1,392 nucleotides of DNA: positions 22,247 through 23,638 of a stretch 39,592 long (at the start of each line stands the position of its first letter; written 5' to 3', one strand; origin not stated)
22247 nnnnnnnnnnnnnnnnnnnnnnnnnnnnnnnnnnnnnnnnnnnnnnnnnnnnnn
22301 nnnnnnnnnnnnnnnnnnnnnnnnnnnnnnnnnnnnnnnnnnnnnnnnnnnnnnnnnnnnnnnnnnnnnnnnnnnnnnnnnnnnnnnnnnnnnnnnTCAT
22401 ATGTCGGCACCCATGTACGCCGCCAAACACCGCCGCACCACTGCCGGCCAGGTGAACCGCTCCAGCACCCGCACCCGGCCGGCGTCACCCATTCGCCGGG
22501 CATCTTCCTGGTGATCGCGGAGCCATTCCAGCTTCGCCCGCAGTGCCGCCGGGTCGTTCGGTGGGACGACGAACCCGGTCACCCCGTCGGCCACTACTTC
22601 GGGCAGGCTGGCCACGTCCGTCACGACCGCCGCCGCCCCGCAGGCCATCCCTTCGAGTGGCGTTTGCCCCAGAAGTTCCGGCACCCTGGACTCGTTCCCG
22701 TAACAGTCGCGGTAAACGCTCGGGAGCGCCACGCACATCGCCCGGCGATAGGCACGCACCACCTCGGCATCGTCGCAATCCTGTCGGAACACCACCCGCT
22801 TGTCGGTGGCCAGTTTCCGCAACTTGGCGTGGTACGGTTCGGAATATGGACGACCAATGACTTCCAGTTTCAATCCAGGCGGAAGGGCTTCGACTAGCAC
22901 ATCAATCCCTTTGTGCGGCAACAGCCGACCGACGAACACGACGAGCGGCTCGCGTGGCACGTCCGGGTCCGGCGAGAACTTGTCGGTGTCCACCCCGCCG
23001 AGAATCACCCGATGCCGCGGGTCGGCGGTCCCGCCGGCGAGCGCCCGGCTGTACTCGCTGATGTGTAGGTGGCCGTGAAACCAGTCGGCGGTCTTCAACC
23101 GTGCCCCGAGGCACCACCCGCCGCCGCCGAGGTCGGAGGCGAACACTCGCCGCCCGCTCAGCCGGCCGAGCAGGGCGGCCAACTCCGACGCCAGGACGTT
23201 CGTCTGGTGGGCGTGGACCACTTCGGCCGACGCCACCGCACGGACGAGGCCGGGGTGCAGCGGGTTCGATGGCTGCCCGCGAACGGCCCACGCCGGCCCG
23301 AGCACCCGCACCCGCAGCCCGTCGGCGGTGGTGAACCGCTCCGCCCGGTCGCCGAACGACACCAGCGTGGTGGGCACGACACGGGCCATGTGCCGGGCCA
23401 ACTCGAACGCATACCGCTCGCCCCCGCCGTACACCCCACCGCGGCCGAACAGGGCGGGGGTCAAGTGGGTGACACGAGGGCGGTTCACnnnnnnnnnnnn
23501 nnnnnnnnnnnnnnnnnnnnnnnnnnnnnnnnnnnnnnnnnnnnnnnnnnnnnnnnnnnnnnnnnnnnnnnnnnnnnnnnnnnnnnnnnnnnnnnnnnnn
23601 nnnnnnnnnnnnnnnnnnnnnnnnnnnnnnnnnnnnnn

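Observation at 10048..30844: An approximately 20.8 kb, 18-gene glycan-assembly array with near-continuous start/stop overlaps, combining ABC-type export, a ligase-like protein and an exosortase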

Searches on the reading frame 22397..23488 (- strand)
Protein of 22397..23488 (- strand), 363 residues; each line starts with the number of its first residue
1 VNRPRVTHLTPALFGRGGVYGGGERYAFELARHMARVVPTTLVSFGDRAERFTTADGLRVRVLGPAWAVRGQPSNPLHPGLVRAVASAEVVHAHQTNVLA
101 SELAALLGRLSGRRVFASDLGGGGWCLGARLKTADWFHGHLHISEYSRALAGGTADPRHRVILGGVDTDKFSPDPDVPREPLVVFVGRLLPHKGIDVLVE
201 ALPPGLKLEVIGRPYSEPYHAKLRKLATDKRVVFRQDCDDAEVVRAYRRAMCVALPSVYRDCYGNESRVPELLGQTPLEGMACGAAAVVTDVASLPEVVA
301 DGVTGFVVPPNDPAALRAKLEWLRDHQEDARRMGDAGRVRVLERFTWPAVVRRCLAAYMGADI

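Call 4: search_protein_families(library=pfam, proteins=[window:22397-23488:-], max_evalue=0.01)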
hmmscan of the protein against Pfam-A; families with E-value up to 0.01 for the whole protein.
window:22397-23488:- (363 aa): 4 families
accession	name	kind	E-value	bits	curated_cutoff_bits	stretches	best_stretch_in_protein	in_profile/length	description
PF00534.26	Glycos_transf_1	-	5.4e-29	101.4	26.4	1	178-338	13-170/172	Glycosyl transferases group 1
PF13692.12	Glyco_trans_1_4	-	9.9e-23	81.4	27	1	181-323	2-139/142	Glycosyl transferases group 1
PF13524.12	Glyco_trans_1_2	-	1.4e-12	48.2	25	1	199-355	6-143/144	Glycosyl transferase-like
PF13439.12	Glyco_transf_4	-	7.1e-05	23.3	28.5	1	20-113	1-98/170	Glycosyltransferase Family 4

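Call 7: search_protein_families(library=ncbifam, proteins=[window:22397-23488:-], max_evalue=0.001)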
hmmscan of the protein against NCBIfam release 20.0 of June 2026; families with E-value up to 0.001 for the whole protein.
window:22397-23488:- (363 aa): 18 families
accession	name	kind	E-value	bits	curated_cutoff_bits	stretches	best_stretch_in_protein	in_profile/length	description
TIGR02149.1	glgA_Coryne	subfamily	9.1e-23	81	302.4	1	179-358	203-387/391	glycogen synthase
NF041876.1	EPS_EpsE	equivalog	1.6e-19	70.4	400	1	153-346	182-381/389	exopolysaccharide biosynthesis GT4 family glycosyltransferase EpsE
TIGR03449.1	mycothiol_MshA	equivalog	1.9e-16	60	462.5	1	178-360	218-402/406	D-inositol-3-phosphate glycosyltransferase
TIGR04063.1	stp3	hypoth_equivalog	1.8e-14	53.5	442.05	1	178-358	211-392/397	TIGR04063 family PEP-CTERM/XrtA system glycosyltransferase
TIGR03088.1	stp2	hypoth_equivalog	2.1e-13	50.1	409.05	1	272-358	284-370/374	TIGR03088 family PEP-CTERM/XrtA system glycosyltransferase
NF053787.1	GlcN_PG_synth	equivalog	1.6e-11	43.7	480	1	180-358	197-356/361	N-acetylglucosaminyl phosphatidylglycerol synthase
NF038298.1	EPS_HpsO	equivalog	6.4e-11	41.6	575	1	181-358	202-384/388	hormogonium polysaccharide biosynthesis glycosyltransferase HpsO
TIGR03999.1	thiol_BshA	equivalog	9.2e-10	38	273.7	1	272-358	284-370/375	N-acetyl-alpha-D-glucosaminyl L-malate synthase BshA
NF041010.1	glycosy_Agl16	equivalog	2.8e-07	29.7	575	1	153-358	152-348/352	glycosylation protein Agl16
TIGR03087.1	stp1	hypoth_equivalog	4.7e-07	29.3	316.65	1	278-354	316-390/397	TIGR03087 family PEP-CTERM/XrtA system glycosyltransferase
NF041879.1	EPS_EpsH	equivalog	5.7e-07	28.6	800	1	183-358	240-413/431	exopolysaccharide biosynthesis glycosyltransferase EpsH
TIGR04005.1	wcaL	equivalog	8.4e-07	28.2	537.6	1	161-349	201-394/406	colanic acid biosynthesis glycosyltransferase WcaL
NF038295.1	EPS_HpsP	equivalog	1.5e-06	27.5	550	0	278-359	305-385/388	hormogonium polysaccharide biosynthesis glycosyltransferase HpsP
TIGR04047.1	MSMEG_0565_glyc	hypoth_equivalog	1.7e-06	27.4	259.85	1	214-358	240-371/373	MSMEG_0565 family glycosyltransferase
TIGR02095.1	glgA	subfamily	3.3e-06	26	328.45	1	179-322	293-437/477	glycogen/starch synthase, ADP-glucose type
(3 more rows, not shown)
